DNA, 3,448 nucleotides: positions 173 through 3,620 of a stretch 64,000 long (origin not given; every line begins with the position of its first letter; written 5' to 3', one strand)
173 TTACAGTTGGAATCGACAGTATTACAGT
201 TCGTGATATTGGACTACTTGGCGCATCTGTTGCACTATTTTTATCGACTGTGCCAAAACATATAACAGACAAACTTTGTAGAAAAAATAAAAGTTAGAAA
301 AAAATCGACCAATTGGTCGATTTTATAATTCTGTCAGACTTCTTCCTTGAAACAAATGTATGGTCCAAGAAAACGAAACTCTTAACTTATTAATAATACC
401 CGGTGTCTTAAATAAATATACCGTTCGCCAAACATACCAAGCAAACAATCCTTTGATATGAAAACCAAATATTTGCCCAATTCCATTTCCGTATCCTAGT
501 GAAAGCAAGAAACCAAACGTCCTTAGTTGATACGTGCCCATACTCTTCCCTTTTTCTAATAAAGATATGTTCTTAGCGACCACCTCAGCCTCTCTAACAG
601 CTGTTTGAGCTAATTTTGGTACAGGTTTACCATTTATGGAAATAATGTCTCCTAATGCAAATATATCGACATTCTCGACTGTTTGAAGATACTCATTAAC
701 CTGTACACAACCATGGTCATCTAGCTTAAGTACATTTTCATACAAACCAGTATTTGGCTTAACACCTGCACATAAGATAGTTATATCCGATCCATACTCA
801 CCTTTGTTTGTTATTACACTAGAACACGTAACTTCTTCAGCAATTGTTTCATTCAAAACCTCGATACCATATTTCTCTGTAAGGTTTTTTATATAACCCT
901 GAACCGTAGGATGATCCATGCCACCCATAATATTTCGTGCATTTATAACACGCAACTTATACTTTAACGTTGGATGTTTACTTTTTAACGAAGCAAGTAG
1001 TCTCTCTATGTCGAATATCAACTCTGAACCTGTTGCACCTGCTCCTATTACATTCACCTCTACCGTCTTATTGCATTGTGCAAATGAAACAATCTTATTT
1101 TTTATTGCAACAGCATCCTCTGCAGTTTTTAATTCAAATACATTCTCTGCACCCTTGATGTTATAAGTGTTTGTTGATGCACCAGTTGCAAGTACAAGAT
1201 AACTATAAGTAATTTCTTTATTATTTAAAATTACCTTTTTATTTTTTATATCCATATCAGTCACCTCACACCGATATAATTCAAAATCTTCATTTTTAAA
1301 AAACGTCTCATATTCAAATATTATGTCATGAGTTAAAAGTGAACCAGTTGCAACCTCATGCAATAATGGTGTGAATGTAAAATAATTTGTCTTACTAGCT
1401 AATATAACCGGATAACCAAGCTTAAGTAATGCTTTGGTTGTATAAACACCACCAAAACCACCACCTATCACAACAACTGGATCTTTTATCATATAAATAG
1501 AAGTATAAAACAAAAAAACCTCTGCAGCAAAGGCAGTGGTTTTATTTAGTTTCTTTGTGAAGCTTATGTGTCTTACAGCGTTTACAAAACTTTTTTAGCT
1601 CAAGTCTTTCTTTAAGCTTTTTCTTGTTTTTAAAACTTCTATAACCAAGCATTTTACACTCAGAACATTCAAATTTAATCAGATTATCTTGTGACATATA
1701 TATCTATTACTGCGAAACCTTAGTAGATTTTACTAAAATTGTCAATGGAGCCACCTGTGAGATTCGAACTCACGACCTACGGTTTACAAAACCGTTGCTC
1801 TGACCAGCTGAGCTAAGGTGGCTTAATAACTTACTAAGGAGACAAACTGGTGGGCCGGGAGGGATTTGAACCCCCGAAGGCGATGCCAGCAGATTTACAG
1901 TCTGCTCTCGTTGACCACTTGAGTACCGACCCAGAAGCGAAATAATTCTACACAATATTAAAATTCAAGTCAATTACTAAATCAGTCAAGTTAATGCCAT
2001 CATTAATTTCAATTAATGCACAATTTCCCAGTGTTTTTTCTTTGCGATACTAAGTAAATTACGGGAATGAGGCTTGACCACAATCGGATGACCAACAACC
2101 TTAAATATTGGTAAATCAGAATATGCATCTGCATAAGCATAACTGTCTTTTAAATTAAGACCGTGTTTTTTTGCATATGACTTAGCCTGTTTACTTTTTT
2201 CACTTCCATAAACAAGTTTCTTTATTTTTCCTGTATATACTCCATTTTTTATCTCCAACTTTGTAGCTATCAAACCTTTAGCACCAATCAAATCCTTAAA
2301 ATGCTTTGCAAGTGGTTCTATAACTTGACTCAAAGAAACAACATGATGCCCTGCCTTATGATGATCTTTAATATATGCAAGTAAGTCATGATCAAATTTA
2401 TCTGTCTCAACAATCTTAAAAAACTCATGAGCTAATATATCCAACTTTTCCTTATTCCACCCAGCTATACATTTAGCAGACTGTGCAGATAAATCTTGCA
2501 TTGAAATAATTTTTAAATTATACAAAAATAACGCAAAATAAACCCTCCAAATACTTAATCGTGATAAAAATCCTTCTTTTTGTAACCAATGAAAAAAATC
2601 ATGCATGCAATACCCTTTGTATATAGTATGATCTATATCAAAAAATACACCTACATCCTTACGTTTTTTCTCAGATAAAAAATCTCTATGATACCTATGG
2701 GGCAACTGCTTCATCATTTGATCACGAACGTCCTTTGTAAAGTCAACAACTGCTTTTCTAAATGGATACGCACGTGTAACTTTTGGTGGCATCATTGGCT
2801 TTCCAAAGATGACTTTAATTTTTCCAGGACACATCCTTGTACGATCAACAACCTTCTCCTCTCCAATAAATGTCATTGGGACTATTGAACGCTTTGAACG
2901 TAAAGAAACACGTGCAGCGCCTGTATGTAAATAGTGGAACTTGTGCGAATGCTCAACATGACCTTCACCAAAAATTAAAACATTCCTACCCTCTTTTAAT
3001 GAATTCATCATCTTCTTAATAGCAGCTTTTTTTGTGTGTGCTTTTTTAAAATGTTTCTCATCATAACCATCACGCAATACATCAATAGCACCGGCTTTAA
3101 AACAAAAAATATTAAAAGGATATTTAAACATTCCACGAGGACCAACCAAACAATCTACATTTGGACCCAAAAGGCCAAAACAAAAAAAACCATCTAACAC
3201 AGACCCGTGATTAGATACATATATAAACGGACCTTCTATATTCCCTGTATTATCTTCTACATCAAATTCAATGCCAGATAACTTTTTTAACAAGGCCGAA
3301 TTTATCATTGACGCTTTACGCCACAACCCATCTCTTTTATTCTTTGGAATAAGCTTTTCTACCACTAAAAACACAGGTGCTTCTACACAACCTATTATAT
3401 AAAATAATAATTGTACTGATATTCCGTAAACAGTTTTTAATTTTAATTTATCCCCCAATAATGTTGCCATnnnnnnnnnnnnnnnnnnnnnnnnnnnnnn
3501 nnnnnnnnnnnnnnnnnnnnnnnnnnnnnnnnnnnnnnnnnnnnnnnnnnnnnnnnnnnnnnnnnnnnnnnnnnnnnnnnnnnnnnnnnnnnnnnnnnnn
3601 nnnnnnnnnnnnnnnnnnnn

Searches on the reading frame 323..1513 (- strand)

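Call 75: search_protein_families(library=pfam, proteins=[window:323-1513:-], max_evalue=0.001)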
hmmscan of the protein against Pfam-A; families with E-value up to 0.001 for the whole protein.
window:323-1513:- (396 aa): 3 families
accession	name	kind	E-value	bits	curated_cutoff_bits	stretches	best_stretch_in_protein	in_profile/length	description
PF07992.20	Pyr_redox_2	-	1.5e-42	146.4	26.1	1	13-309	3-291/291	Pyridine nucleotide-disulphide oxidoreductase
PF22366.1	NDH2_C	-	2.4e-06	28.1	27.7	1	338-391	7-61/62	NDH2 C-terminal domain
PF00070.33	Pyr_redox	-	0.00021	22.2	22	0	155-229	4-67/82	Pyridine nucleotide-disulphide oxidoreductase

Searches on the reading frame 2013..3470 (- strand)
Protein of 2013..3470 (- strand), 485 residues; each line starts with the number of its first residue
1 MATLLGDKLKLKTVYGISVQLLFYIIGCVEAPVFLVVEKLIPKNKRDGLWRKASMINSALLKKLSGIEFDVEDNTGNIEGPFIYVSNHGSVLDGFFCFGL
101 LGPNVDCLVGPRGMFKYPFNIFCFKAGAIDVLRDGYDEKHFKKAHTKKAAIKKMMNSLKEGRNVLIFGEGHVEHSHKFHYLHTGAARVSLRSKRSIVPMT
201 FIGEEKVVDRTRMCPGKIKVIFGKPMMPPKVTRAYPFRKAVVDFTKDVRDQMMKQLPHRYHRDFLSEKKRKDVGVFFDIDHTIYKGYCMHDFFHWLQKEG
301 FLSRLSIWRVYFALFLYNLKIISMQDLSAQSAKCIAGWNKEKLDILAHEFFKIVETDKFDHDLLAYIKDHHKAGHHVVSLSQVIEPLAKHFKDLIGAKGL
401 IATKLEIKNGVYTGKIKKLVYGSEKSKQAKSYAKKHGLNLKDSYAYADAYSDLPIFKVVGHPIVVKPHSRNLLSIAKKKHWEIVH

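Call 4: search_protein_families(library=pfam, proteins=[window:2013-3470:-], max_evalue=1)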
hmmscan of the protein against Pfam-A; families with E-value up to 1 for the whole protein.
window:2013-3470:- (485 aa): 5 families
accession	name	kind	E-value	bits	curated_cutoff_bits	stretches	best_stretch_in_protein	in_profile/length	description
PF12710.13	HAD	-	1.5e-23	84.7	27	1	275-456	1-188/189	haloacid dehalogenase-like hydrolase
PF01553.26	Acyltransferase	-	5e-12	46.2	23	1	79-201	13-131/132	Acyltransferase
PF08282.18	Hydrolase_3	-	0.0063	16.7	20.9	1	420-478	183-241/255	haloacid dehalogenase-like hydrolase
PF13580.11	SIS_2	-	0.03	14.8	27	1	148-173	22-47/138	SIS domain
PF23825.1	DUF7195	-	0.1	12.8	27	1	229-259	15-45/72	Family of unknown function (DUF7195)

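Call 96: find_homologous_proteins(query=window:2013-3470:-, max_evalue=1e-20)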
Query window:2013-3470:- (485 aa): 3 proteins with E <= 1e-20 among 7830 candidates.
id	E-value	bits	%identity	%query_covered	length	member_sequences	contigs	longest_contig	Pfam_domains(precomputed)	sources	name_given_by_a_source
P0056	0.0e+0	1027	91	100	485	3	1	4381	PF01553.27,PF12710.14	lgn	-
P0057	1.3e-136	475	45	98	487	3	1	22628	PF08282.19,PF01553.27,PF12710.14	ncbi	-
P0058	2.4e-81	292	34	99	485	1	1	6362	PF01553.27,PF12710.14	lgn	-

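Call 97: search_protein_families(library=padloc, proteins=[window:2013-3470:-], max_evalue=0.01)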
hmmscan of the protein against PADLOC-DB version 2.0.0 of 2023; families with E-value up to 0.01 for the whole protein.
window:2013-3470:- (485 aa): 0 families

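Call 116: search_solved_structures(query=window:2013-3470:-, max_evalue=0.01)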
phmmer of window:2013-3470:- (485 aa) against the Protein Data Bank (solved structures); distinct sequences matched with E-value up to 0.01: 3.
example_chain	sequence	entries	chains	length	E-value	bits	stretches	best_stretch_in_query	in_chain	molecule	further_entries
3fvv_A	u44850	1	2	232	5.6e-07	32.1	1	332-484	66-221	uncharacterized protein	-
1f5s_A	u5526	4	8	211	0.0001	24.7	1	367-464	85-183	PHOSPHOSERINE PHOSPHATASE (PSP) | Phosphoserine Phosphatase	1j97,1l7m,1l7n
1l7o_A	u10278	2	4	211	0.00011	24.6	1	367-464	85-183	PHOSPHOSERINE PHOSPHATASE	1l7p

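Call 117: search_protein_families(library=ncbifam, proteins=[window:2013-3470:-], max_evalue=0.01)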
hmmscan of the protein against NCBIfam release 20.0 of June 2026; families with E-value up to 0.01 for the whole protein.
window:2013-3470:- (485 aa): 10 families
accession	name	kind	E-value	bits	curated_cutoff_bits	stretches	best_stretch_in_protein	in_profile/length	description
TIGR01490.1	HAD-SF-IB-hyp1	subfamily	4.1e-36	125.1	98.3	1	275-469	2-200/202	HAD-IB family hydrolase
NF052360.1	HolPasePseu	equivalog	2.3e-20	73.2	280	1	276-484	5-215/218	histidinol-phosphatase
TIGR01488.1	HAD-SF-IB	subfamily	3.6e-17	62.9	45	1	275-459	2-177/177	HAD-IB family phosphatase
NF052359.1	HolPaseNeis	equivalog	6.3e-14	52.2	400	1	276-484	5-218/221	histidinol-phosphatase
TIGR00530.1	AGP_acyltrn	subfamily_domain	1.3e-09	37.9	102.95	1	75-201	9-129/130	1-acylglycerol-3-phosphate O-acyltransferase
TIGR00338.1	serB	equivalog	4.4e-07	29.7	144.15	1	366-461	93-189/219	phosphoserine phosphatase SerB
NF005959.0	PRK08043.1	equivalog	2.4e-05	22.8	886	1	146-206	82-142/719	bifunctional acyl-ACP--phospholipid O-acyltransferase/long-chain-fatty-acid--ACP ligase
NF005291.0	PRK06814.1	equivalog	3.5e-05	21.9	1349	1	15-206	396-568/1140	acyl-[ACP]--phospholipid O-acyltransferase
NF008350.0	PRK11133.1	equivalog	3.7e-05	23.1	413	1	362-462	185-286/324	phosphoserine phosphatase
NF006386.0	PRK08633.1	equivalog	5.2e-05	21.1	1221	1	79-270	440-627/1147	acyl-[ACP]--phospholipid O-acyltransferase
